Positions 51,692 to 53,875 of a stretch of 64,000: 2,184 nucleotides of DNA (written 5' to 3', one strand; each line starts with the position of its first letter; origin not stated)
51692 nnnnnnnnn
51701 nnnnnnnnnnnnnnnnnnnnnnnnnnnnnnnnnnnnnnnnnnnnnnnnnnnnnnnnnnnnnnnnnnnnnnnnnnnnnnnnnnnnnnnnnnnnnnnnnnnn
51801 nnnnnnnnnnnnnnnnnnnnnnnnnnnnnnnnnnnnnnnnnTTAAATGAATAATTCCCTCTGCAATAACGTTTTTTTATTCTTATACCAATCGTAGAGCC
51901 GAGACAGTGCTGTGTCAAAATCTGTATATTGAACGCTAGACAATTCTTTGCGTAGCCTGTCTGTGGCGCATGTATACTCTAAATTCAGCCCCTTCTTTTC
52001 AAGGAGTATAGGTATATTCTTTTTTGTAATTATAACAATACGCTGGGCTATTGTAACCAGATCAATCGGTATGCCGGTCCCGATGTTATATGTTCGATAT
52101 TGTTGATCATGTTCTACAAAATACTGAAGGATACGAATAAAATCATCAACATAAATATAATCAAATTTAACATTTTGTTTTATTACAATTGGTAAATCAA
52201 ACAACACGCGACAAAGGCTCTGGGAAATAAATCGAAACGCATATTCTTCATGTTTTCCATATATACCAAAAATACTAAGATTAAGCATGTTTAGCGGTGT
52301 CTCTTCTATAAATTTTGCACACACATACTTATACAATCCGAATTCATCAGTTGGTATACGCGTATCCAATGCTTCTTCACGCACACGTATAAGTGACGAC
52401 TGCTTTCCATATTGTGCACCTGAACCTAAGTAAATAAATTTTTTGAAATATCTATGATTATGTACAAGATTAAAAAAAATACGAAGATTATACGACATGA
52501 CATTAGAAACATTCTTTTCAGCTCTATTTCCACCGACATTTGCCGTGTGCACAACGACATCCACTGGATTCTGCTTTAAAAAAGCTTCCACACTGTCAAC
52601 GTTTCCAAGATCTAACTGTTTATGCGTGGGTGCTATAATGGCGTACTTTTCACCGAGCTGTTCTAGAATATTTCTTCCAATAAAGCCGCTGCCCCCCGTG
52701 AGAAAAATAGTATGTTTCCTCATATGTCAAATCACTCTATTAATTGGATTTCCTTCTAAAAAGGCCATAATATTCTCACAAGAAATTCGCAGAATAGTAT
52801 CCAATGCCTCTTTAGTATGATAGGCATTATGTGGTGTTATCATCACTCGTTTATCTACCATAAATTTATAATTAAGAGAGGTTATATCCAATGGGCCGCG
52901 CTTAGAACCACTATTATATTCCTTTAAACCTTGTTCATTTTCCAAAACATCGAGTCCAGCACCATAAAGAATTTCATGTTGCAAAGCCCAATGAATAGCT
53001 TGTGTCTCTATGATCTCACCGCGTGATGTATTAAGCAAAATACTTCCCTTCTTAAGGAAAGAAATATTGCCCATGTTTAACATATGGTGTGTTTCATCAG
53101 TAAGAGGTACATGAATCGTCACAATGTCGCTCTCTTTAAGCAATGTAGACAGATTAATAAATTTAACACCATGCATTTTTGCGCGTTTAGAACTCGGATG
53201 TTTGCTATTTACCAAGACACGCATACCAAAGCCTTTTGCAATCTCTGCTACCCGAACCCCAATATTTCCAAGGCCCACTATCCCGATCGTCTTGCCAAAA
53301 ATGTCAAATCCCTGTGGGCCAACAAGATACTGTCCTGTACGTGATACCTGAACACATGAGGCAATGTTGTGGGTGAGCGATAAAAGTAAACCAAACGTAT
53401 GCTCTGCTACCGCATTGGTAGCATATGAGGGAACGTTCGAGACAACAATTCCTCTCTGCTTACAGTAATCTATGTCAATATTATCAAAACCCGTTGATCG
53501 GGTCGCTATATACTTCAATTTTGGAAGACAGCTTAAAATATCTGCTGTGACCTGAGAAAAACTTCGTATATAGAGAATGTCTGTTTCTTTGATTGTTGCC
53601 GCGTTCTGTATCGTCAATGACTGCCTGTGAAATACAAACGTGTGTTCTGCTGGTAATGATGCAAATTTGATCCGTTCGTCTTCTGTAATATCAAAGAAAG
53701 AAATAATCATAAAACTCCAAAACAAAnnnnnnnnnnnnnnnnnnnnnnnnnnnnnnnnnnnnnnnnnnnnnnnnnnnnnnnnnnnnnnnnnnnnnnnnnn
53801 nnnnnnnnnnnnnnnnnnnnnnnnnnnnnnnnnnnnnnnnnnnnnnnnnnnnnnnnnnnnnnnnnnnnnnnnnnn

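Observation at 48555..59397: CDP-3,6-dideoxyhexose pathway coupled to a TPP-dependent ALS-like enzyme: candidate branched-chain (yersiniose-like) sugar module without an E3 reductase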

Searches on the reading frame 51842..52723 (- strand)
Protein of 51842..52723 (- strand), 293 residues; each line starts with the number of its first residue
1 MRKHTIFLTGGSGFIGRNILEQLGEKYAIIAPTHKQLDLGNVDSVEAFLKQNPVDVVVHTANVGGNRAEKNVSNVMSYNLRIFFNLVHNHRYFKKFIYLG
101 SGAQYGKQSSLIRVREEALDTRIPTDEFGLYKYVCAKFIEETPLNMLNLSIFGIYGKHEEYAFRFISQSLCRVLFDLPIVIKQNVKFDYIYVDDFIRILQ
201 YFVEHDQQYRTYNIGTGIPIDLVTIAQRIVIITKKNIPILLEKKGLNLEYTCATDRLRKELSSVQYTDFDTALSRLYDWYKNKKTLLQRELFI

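Call 4: search_protein_families(library=pfam, proteins=[window:51842-52723:-])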
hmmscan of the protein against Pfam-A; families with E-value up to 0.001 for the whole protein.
window:51842-52723:- (293 aa): 3 families
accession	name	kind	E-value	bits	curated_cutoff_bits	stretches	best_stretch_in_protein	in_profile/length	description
PF01370.27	Epimerase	-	3.5e-27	95.8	20.9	1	6-215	1-240/240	NAD dependent epimerase/dehydratase family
PF04321.23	RmlD_sub_bind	-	6.4e-08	32.4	27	1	5-73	2-72/287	RmlD substrate binding domain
PF16363.11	GDP_Man_Dehyd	-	1.1e-05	25.6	27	0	36-229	58-262/332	GDP-mannose 4,6 dehydratase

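Call 5: search_protein_families(library=ncbifam, proteins=[window:51842-52723:-], max_evalue=0.00001)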
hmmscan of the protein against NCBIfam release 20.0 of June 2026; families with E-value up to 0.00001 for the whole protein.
window:51842-52723:- (293 aa): 6 families
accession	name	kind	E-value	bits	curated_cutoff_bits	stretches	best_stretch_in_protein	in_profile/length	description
NF047922.1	GDPFucSynFcl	equivalog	2.1e-16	60.2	500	1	3-121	2-124/308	GDP-L-fucose synthase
TIGR02197.1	heptose_epim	equivalog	3.4e-16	59.3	274.6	1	6-282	1-315/316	ADP-glyceromanno-heptose 6-epimerase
TIGR01181.1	dTDP_gluc_dehyt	equivalog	2e-11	43.6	365.1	1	154-285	181-316/321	dTDP-glucose 4,6-dehydratase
TIGR01179.1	galE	equivalog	8.2e-10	38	262.3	0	36-160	53-182/332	UDP-glucose 4-epimerase GalE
TIGR01214.1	rmlD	equivalog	2.6e-07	30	224.05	1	5-82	1-80/285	dTDP-4-dehydrorhamnose reductase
NF008360.0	PRK11150.1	equivalog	5.9e-06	25.7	452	0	54-236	69-257/310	ADP-glyceromanno-heptose 6-epimerase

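Call 42: search_solved_structures(query=window:51842-52723:-, max_evalue=0.00001)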
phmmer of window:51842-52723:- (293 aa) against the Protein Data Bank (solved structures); distinct sequences matched with E-value up to 0.00001: 14.
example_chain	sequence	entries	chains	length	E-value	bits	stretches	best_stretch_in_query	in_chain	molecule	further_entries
9gpi_D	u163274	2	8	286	2.9e-11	46.6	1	5-149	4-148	dTDP-4-dehydrorhamnose reductase, putative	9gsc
7anh_A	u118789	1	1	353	9.3e-09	38.4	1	4-132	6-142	GDP-L-fucose synthase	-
6vlo_A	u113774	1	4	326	4.9e-08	36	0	38-282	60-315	Putative dTDP-D-glucose 4,6-dehydratase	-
2hun_A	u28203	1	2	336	8e-08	35.3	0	145-282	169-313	336aa long hypothetical dTDP-glucose 4,6-dehydratase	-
8du0_A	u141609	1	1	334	3.1e-07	33.4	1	5-133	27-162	GDP-L-fucose synthase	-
7ll6_A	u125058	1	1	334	3.1e-07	33.4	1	5-133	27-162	GDP-L-fucose synthase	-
2x6t_A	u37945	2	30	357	2.3e-06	30.5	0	77-235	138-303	ADP-L-GLYCERO-D-MANNO-HEPTOSE-6-EPIMERASE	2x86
6zlj_A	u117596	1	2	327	3e-06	30.1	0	51-202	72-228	Epimerase domain-containing protein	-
1eq2_A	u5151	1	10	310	4.5e-06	29.6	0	76-235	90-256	ADP-L-GLYCERO-D-MANNOHEPTOSE 6-EPIMERASE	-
6zl6_A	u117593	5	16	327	7.7e-06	28.8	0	51-202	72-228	Epimerase domain-containing protein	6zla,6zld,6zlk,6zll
1bws_A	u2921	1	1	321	7.7e-06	28.8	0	1-161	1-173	PROTEIN (GDP-4-KETO-6-DEOXY-D-MANNOSE EPIMERASE/REDUCTASE)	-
1bsv_A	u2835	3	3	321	7.7e-06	28.8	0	1-161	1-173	PROTEIN (GDP-FUCOSE SYNTHETASE) | GDP-FUCOSE SYNTHETASE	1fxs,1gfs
1e6u_A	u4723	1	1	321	7.9e-06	28.7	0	1-161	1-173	GDP-FUCOSE SYNTHETASE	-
8ewu_A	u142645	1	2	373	9.7e-06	28.5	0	5-218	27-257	GDP-L-fucose synthase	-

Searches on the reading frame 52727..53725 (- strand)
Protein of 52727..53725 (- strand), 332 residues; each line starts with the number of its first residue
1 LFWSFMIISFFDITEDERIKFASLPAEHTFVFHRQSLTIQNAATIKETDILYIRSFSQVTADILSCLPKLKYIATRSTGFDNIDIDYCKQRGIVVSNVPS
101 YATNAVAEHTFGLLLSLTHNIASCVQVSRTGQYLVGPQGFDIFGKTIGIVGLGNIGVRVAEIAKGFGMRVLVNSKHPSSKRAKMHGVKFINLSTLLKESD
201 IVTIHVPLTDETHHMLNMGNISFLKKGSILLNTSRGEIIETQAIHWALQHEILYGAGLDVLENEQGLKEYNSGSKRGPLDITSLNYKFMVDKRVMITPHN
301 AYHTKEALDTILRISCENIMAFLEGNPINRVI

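Call 4: search_protein_families(library=pfam, proteins=[window:52727-53725:-])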
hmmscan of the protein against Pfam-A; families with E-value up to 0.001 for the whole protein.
window:52727-53725:- (332 aa): 5 families
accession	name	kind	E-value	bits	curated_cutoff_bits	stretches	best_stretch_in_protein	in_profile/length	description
PF02826.25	2-Hacid_dh_C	-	2.9e-46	157.5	25.1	1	111-301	1-178/178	D-isomer specific 2-hydroxyacid dehydrogenase, NAD binding domain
PF00389.36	2-Hacid_dh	-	1.3e-34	119.2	24.6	1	20-331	13-133/134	D-isomer specific 2-hydroxyacid dehydrogenase, catalytic domain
PF07991.19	KARI_N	-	7.9e-07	29.2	20.6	1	143-244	3-104/165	Acetohydroxy acid isomeroreductase, NADPH-binding domain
PF03446.21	NAD_binding_2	-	1.2e-05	25.8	21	1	146-250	1-109/161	NAD binding domain of 6-phosphogluconate dehydrogenase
PF00670.27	AdoHcyase_NAD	-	4.8e-05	24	27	1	142-232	21-108/162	S-adenosyl-L-homocysteine hydrolase, NAD binding domain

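Call 5: search_protein_families(library=ncbifam, proteins=[window:52727-53725:-], max_evalue=0.00001)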
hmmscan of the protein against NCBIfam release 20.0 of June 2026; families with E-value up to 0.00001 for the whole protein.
window:52727-53725:- (332 aa): 24 families
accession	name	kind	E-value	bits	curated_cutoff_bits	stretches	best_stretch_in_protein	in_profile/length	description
TIGR01327.1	PGDH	equivalog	5.3e-62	210.3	454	1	42-331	35-309/525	phosphoglycerate dehydrogenase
NF009714.1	PRK13243.1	equivalog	1.9e-61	208.2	455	1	44-326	42-316/332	glyoxylate reductase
NF006263.0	PRK08410.1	equivalog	8.2e-58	196.2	389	1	35-325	30-309/311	D-2-hydroxyacid dehydrogenase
NF005069.0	PRK06487.1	equivalog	1.4e-56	191.9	448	1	30-331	31-319/320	2-hydroxyacid dehydrogenase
NF000492.1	vanH_gen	exception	7e-56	189.6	540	1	11-322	4-310/312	D-lactate dehydrogenase VanH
NF005387.0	PRK06932.1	equivalog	3e-48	164.4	492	1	6-323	2-310/314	2-hydroxyacid dehydrogenase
NF008759.0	PRK11790.1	equivalog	9.8e-47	159.5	404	1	42-324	49-318/410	phosphoglycerate dehydrogenase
NF011938.0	PRK15409.1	equivalog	4e-45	154.2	492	1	39-265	37-267/324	glyoxylate/hydroxypyruvate reductase GhrB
NF000371.1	vanH_Agroup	exception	4.1e-45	154.4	700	1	41-322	41-315/322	VanH-A/VanH-Pt family D-lactate dehydrogenase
NF001309.0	PRK00257.1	equivalog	5e-45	154.1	434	1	41-265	31-238/379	4-phosphoerythronate dehydrogenase PdxB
NF000112.1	vanH-Amyco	exception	1.5e-44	152.6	625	1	52-322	76-339/348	VanH-AOV family D-lactate dehydrogenase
NF000151.1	vanH-Ac1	exception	3.8e-44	151.4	750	1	70-324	103-349/351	D-lactate dehydrogenase VanH-Ac1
NF000128.1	vanH-Sc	exception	2.6e-43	148.4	650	1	50-321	65-329/337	D-lactate dehydrogenase VanH-Sc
NF006374.0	PRK08605.1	subfamily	1.8e-42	145.6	356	1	33-319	31-318/332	D-lactate dehydrogenase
NF000004.1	vanH-D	exception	4.8e-41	140.9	550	1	63-318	64-312/323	D-lactate dehydrogenase VanH-D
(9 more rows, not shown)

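Call 53: search_solved_structures(query=window:52727-53725:-, max_evalue=1e-30)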
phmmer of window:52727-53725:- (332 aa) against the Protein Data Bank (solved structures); distinct sequences matched with E-value up to 1e-30: 47.
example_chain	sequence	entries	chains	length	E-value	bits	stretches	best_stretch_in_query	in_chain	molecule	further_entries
3kb6_A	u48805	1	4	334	3.4e-57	197.2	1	44-326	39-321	D-lactate dehydrogenase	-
1wwk_A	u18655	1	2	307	6.3e-55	189.8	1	44-268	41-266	phosphoglycerate dehydrogenase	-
5z1z_A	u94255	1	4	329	9.1e-52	179.4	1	70-325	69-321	D-isomer specific 2-hydroxyacid dehydrogenase NAD-binding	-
3wx0_A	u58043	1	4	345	1.1e-51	179.2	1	70-325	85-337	D-isomer specific 2-hydroxyacid dehydrogenase NAD-binding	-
4cuj_A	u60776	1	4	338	8.9e-51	176.2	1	70-325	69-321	D-LACTATE DEHYDROGENASE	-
4cuk_A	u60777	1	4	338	8.9e-51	176.2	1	70-325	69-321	D-LACTATE DEHYDROGENASE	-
5z20_A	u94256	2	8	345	1.6e-46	162.1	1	8-331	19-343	D-lactate dehydrogenase (Fermentative)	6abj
5aov_A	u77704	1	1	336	1.7e-46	162.1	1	44-325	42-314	GLYOXYLATE REDUCTASE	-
2dbq_A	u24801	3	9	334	2.8e-45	158.1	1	44-266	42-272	Glyoxylate reductase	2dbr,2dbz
6bii_A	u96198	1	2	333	4.3e-45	157.5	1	44-265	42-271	Glyoxylate reductase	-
8i5z_A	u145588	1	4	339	3e-44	154.7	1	71-323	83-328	D-isomer specific 2-hydroxyacid dehydrogenase NAD-binding protein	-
5z21_A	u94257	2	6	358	4.2e-44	154.2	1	8-328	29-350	D-lactate dehydrogenase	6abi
4zgs_A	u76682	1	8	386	7.7e-44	153.4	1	57-329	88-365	Putative D-lactate dehydrogenase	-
2cuk_A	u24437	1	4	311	4e-41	144.4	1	58-325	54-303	glycerate dehydrogenase/glyoxylate reductase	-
6p2i_A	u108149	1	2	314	6e-41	143.9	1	45-329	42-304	Glycerate dehydrogenase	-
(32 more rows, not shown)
